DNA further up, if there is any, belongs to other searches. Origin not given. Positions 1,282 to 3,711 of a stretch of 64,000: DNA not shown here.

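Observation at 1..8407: Seven-gene translationally coupled operon combining a THF-type demethylase, a gamma-glutamyl ligase, an ADP-forming CoA ligase, an ALDH, a crotonase and an acrylyl-CoA reductase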

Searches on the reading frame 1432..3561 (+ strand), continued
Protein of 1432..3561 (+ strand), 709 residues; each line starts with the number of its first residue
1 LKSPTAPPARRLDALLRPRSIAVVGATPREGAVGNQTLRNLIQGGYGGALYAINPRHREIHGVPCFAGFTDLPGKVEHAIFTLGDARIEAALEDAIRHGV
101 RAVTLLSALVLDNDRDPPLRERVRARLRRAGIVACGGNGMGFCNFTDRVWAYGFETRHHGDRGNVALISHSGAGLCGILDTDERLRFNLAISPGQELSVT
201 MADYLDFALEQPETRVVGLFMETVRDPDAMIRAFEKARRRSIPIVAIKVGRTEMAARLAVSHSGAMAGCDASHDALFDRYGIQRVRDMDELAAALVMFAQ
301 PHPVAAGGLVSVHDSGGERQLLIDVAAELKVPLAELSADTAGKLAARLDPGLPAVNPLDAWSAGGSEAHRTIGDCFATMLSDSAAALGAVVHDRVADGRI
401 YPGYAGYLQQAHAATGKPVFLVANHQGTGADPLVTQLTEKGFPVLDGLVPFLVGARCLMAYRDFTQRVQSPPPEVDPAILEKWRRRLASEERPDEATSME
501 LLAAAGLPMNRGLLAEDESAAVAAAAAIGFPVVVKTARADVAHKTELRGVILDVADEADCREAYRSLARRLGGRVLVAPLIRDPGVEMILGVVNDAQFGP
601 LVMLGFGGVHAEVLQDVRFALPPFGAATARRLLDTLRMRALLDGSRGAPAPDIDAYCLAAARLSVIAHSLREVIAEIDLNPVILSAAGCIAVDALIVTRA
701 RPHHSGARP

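Call 46: get_annotated_region(hit=H31, flank=12000)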
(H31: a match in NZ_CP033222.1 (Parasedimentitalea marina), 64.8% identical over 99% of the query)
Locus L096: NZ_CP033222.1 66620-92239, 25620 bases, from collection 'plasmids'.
description: Parasedimentitalea marina strain W43 plasmid pW43C, complete sequence
organism: Parasedimentitalea marina (NCBI taxid 2483033)
taxonomy: Bacteria; Pseudomonadota; Alphaproteobacteria; Rhodobacterales; Paracoccaceae; Parasedimentitalea; Parasedimentitalea marina
host: -; source: Cell culture,deep seawater; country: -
typing (MOB-suite, as given by PLSDB): non-mobilizable; replicon rep_cluster_508
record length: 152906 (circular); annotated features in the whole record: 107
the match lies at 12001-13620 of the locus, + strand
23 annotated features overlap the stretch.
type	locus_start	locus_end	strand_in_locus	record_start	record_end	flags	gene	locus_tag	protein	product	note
CDS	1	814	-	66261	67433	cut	-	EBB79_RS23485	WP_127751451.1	amidohydrolase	-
CDS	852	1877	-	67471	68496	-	-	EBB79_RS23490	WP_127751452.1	histone deacetylase family protein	-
CDS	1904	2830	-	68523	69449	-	-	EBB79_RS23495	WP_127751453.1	3-keto-5-aminohexanoate cleavage protein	-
CDS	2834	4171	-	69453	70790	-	-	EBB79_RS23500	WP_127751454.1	aspartate aminotransferase family protein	-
CDS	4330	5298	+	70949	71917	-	-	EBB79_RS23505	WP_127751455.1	LysR family transcriptional regulator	GO:0006355 - regulation of DNA-templated transcription [Evidence IEA]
CDS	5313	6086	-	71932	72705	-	-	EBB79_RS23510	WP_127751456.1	amino acid ABC transporter ATP-binding protein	-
CDS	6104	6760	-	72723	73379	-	-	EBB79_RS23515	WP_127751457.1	amino acid ABC transporter permease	GO:0006865 - amino acid transport [Evidence IEA]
CDS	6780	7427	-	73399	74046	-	-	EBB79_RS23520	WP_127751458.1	amino acid ABC transporter permease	GO:0006865 - amino acid transport [Evidence IEA]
CDS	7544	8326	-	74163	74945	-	-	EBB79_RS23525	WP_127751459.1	transporter substrate-binding domain-containing protein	-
CDS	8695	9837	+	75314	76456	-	-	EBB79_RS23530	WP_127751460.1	SRPBCC family protein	GO:0044237 - cellular metabolic process [Evidence IEA]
CDS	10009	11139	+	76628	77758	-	-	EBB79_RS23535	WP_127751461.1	SRPBCC family protein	GO:0044237 - cellular metabolic process [Evidence IEA]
CDS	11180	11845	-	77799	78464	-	-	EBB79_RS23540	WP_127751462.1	TetR/AcrR family transcriptional regulator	-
CDS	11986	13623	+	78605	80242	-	-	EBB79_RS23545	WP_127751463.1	NAD(P)/FAD-dependent oxidoreductase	-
CDS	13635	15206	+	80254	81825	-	-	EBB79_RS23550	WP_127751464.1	NAD(P)/FAD-dependent oxidoreductase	-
CDS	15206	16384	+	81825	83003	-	-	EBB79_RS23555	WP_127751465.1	aminomethyltransferase family protein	-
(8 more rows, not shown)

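Call 47: get_annotated_region(hit=H5, flank=12000)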
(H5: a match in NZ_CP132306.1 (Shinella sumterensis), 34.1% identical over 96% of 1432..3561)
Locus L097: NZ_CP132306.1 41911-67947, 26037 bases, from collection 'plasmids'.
description: Shinella sumterensis strain 1760953 plasmid unnamed4, complete sequence
organism: Shinella sumterensis (NCBI taxid 1967501)
taxonomy: Bacteria; Pseudomonadota; Alphaproteobacteria; Hyphomicrobiales; Rhizobiaceae; Shinella; Shinella sumterensis
host: -; source: Homo sapiens; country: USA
typing (MOB-suite, as given by PLSDB): non-mobilizable; replicon rep_cluster_497
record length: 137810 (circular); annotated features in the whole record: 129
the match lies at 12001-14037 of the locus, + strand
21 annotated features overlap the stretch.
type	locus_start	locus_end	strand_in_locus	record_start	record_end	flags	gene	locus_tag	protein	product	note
CDS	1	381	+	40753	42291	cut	-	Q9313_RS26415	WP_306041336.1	acetolactate synthase large subunit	-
CDS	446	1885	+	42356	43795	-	-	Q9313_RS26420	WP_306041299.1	aldehyde dehydrogenase family protein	-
CDS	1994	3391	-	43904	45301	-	-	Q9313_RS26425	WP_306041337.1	FAD-binding oxidoreductase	-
CDS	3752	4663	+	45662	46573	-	-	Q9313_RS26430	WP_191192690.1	LysR substrate-binding domain-containing protein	-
CDS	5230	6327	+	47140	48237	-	-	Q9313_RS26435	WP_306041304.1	ABC transporter ATP-binding protein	-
CDS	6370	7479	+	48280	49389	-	-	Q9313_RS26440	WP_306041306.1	ABC transporter substrate-binding protein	-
CDS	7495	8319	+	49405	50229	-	-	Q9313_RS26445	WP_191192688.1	ABC transporter permease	GO:0055085 - transmembrane transport [Evidence IEA]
CDS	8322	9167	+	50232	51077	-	-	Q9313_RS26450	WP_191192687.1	ABC transporter permease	GO:0055085 - transmembrane transport [Evidence IEA]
CDS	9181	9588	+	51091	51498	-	-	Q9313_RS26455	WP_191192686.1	cupin domain-containing protein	-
CDS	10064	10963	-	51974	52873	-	-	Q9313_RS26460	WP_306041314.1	LysR substrate-binding domain-containing protein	-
CDS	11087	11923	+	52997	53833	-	-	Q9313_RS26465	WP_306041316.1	enoyl-CoA hydratase-related protein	-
CDS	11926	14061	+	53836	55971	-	-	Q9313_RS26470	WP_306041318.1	acetate--CoA ligase family protein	-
CDS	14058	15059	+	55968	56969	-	-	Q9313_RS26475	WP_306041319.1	3-hydroxyacyl-CoA dehydrogenase NAD-binding domain-containing protein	GO:0006631 - fatty acid metabolic process [Evidence IEA]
CDS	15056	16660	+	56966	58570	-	-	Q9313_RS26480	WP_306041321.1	NAD(P)/FAD-dependent oxidoreductase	-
CDS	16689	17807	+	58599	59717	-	gcvT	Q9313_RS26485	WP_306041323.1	glycine cleavage system aminomethyltransferase GcvT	GO:0019464 - glycine decarboxylation via glycine cleavage system [Evidence IEA]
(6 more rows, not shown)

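Call 48: get_annotated_region(hit=H2, flank=10000)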
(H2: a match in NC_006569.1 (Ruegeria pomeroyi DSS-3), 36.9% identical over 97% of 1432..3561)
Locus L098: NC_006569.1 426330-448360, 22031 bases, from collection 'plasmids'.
description: Ruegeria pomeroyi DSS-3 megaplasmid, complete sequence
organism: Ruegeria pomeroyi DSS-3 (NCBI taxid 246200)
taxonomy: Bacteria; Pseudomonadota; Alphaproteobacteria; Rhodobacterales; Roseobacteraceae; Ruegeria; Ruegeria pomeroyi; Ruegeria pomeroyi DSS-3
host: -; source: -; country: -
typing (MOB-suite, as given by PLSDB): non-mobilizable; replicon rep_cluster_95
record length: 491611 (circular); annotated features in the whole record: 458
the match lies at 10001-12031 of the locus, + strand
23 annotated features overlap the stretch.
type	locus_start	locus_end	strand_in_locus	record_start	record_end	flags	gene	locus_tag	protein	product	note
CDS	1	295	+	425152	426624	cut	-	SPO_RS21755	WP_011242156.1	PLP-dependent aminotransferase family protein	-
CDS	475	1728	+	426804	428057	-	-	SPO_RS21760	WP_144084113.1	FAD-binding oxidoreductase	-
CDS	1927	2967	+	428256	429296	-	-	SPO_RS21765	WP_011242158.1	ABC transporter substrate-binding protein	-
CDS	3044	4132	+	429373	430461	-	-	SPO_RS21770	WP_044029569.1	ABC transporter ATP-binding protein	-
CDS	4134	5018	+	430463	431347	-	-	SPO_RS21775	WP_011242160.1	ABC transporter permease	GO:0055085 - transmembrane transport [Evidence IEA]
CDS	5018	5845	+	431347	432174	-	-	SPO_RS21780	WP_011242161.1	ABC transporter permease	GO:0055085 - transmembrane transport [Evidence IEA]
CDS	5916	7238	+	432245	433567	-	-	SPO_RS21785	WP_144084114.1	FAD-binding oxidoreductase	-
CDS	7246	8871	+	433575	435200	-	-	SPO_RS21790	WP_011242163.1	choline dehydrogenase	-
CDS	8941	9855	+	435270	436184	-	-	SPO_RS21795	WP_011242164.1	LysR family transcriptional regulator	-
CDS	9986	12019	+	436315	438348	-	-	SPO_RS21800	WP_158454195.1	acetate--CoA ligase family protein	-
CDS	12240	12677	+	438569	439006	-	-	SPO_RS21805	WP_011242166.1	helix-turn-helix domain-containing protein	-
CDS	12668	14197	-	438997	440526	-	-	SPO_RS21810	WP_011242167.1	alkaline phosphatase family protein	-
CDS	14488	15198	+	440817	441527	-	-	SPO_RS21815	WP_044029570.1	Crp/Fnr family transcriptional regulator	GO:0006355 - regulation of DNA-templated transcription [Evidence IEA]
CDS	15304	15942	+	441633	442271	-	-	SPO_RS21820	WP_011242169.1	RNA polymerase sigma factor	GO:0006352 - DNA-templated transcription initiation [Evidence IEA]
CDS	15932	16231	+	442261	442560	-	-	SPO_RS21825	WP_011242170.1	RebB family R body protein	-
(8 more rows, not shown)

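Call 50: get_annotated_region(hit=H1, flank=20000)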
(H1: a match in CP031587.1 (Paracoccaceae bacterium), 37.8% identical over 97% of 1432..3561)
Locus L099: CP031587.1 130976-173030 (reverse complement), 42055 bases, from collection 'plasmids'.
description: Paracoccaceae bacterium strain La 6 plasmid pLA6_002, complete sequence
organism: Paracoccaceae bacterium (NCBI taxid 1904441)
taxonomy: Bacteria; Pseudomonadota; Alphaproteobacteria; Rhodobacterales; Paracoccaceae; ; Paracoccaceae bacterium
host: -; source: Isolate culture,marine surface water; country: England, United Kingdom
typing (MOB-suite, as given by PLSDB): non-mobilizable
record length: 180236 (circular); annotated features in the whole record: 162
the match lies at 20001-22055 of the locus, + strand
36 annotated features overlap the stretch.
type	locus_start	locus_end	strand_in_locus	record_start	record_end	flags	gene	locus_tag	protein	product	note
CDS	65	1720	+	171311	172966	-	lcfB_10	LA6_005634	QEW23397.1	Long-chain-fatty-acid--CoA ligase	-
CDS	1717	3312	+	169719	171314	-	crtI_2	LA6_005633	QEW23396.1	Phytoene desaturase (neurosporene-forming)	-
CDS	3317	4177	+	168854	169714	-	-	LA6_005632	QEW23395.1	putative metal-dependent hydrolase of the TIM-barrel fold protein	-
CDS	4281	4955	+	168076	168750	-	luxR_2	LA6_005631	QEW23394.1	HTH-type transcriptional regulator LuxR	-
CDS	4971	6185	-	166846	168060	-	nylB'_2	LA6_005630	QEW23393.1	6-aminohexanoate-dimer hydrolase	-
CDS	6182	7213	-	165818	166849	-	aphA_3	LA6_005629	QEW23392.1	Acetylpolyamine aminohydrolase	-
CDS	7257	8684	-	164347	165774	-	gatA_16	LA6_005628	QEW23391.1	Glutamyl-tRNA(Gln) amidotransferase subunit A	-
CDS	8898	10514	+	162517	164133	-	-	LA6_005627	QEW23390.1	ABC-transporter substrate-binding protein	-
CDS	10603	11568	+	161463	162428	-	-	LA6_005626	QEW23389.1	ABC-transporter permease protein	-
CDS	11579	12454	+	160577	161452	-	-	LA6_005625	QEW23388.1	ABC-transporter permease protein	-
CDS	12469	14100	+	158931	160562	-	-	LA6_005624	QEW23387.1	ABC-transporter ATP-binding protein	-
CDS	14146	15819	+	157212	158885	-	betA_4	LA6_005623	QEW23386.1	Choline dehydrogenase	-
CDS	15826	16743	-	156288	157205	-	gcvA_12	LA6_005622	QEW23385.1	Gcv operon activator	-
CDS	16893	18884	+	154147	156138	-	-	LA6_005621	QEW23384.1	NADH oxidase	-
CDS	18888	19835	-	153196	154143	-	gcvA_11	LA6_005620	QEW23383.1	Gcv operon activator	-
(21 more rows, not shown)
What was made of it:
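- Acetylpolyamine amidohydrolase genes lie near related modules in two Alphaproteobacteria (calls 46, 50).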

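Call 56: search_solved_structures(query=L007:1018-2106:-, max_evalue=1e-30, show_alignments=3)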
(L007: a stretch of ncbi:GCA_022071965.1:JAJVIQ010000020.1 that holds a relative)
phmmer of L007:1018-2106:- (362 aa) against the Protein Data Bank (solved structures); distinct sequences matched with E-value up to 1e-30: 21.
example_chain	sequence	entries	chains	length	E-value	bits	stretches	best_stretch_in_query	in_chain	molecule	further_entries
7oyx_A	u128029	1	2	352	1.2e-116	393.3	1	21-361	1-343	Putrescine-binding periplasmic protein PotF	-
7oys_A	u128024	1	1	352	2.4e-116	392.3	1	21-361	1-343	Putrescine-binding periplasmic protein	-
7oyu_A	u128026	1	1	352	6.8e-116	390.8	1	21-361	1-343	Putrescine-binding periplasmic protein PotF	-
7oyy_A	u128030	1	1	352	9.5e-116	390.3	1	21-361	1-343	Putrescine-binding periplasmic protein PotF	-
3ttm_A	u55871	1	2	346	1.1e-115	390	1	21-361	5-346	Polyamine transport protein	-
7oyw_A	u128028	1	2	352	2.1e-115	389.2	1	21-361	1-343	Putrescine-binding periplasmic protein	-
1a99_A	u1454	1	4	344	3.5e-115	388.4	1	21-361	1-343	PUTRESCINE-BINDING PROTEIN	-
6ye0_B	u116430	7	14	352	3.8e-115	388.3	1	21-361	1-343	Putrescine-binding periplasmic protein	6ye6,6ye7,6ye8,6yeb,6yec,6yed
7oyv_A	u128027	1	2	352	3.9e-115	388.3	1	21-361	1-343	Putrescine-binding periplasmic protein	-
3ttk_A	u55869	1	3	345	5.1e-115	387.9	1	21-359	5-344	Polyamine transport protein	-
7oyz_A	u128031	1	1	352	5.6e-115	387.7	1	21-361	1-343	Putrescine-binding periplasmic protein PotF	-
7oyt_A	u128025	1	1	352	1.2e-114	386.6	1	21-361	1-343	Putrescine-binding periplasmic protein PotF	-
3ttl_A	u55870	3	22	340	1.3e-114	386.6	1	26-359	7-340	Polyamine transport protein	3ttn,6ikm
8asz_A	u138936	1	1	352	4.6e-114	384.8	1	21-361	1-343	Putrescine-binding periplasmic protein PotF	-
8at0_A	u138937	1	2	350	3.5e-113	381.8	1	23-361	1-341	Putrescine-binding periplasmic protein PotF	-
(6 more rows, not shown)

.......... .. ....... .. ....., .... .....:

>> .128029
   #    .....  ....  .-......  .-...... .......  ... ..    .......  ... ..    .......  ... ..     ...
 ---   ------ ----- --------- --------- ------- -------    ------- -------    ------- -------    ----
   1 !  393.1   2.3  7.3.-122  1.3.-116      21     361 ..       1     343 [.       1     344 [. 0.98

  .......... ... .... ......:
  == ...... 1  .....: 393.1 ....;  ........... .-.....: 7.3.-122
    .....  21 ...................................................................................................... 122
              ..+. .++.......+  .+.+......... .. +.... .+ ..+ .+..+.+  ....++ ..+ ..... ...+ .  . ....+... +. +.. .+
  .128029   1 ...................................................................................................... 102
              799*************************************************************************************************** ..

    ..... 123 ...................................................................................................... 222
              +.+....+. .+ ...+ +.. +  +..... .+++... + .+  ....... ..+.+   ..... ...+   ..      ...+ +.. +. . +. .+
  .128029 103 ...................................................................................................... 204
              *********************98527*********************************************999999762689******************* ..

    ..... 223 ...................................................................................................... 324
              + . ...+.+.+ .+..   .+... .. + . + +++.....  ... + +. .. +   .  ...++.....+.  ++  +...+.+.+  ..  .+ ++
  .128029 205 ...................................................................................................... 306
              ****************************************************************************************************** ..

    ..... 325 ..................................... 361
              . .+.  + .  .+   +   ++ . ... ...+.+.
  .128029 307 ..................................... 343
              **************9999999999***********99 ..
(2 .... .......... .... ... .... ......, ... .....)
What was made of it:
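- The binding protein scores 393 bits against PotF with the putrescine-contact residues conserved (call 56). The PotF-like binding protein keeps acidic residues at both ends of the pocket, which suggests a di-cation (call 56).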

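Call 57: get_annotated_region(hit=H3, flank=9000)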
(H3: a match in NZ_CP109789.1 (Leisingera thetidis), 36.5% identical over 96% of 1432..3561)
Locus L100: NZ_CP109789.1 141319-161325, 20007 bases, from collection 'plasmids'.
description: Leisingera thetidis strain BMJM1 plasmid pBMJM1_2, complete sequence
organism: Leisingera thetidis (NCBI taxid 2930199)
taxonomy: Bacteria; Pseudomonadota; Alphaproteobacteria; Rhodobacterales; Roseobacteraceae; Leisingera; Leisingera thetidis
host: -; source: -; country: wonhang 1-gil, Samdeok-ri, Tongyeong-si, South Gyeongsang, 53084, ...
typing (MOB-suite, as given by PLSDB): conjugative; relaxase MOBF; mating-pair formation MPF_T
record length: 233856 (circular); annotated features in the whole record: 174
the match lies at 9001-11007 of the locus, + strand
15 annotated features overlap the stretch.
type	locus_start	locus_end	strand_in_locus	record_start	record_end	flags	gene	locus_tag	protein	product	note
CDS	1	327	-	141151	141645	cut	-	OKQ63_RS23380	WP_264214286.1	hypothetical protein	-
CDS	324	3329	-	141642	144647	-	mobF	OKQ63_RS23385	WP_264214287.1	MobF family relaxase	-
CDS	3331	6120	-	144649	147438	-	-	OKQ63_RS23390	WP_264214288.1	type IV secretion system DNA-binding domain-containing protein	-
CDS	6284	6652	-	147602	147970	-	-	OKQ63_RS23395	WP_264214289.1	hypothetical protein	-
CDS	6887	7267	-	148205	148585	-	-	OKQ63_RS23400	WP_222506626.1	hypothetical protein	-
CDS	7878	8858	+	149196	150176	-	-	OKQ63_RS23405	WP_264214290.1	LysR family transcriptional regulator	GO:0006355 - regulation of DNA-templated transcription [Evidence IEA]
CDS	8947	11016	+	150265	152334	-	-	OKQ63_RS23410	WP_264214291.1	acetate--CoA ligase family protein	-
CDS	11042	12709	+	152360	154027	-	-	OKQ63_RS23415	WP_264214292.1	ABC transporter substrate-binding protein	-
CDS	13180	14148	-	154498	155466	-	-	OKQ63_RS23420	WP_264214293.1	SMP-30/gluconolactonase/LRE family protein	-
CDS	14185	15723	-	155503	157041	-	garD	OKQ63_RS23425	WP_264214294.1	galactarate dehydratase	GO:0046392 - galactarate catabolic process [Evidence IEA]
CDS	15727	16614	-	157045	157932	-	-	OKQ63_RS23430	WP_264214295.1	2-hydroxy-3-oxopropionate reductase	GO:0019580 - galactarate metabolic process [Evidence IEA]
CDS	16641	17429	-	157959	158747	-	-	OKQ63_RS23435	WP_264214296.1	aldolase/citrate lyase family protein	-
CDS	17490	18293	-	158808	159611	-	-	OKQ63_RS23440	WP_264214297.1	NAD(P)-dependent oxidoreductase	-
CDS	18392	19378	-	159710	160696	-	-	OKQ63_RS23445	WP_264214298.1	TRAP transporter substrate-binding protein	-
CDS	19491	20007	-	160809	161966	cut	-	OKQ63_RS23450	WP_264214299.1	Xaa-Pro peptidase family protein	GO:0006508 - proteolysis [Evidence IEA]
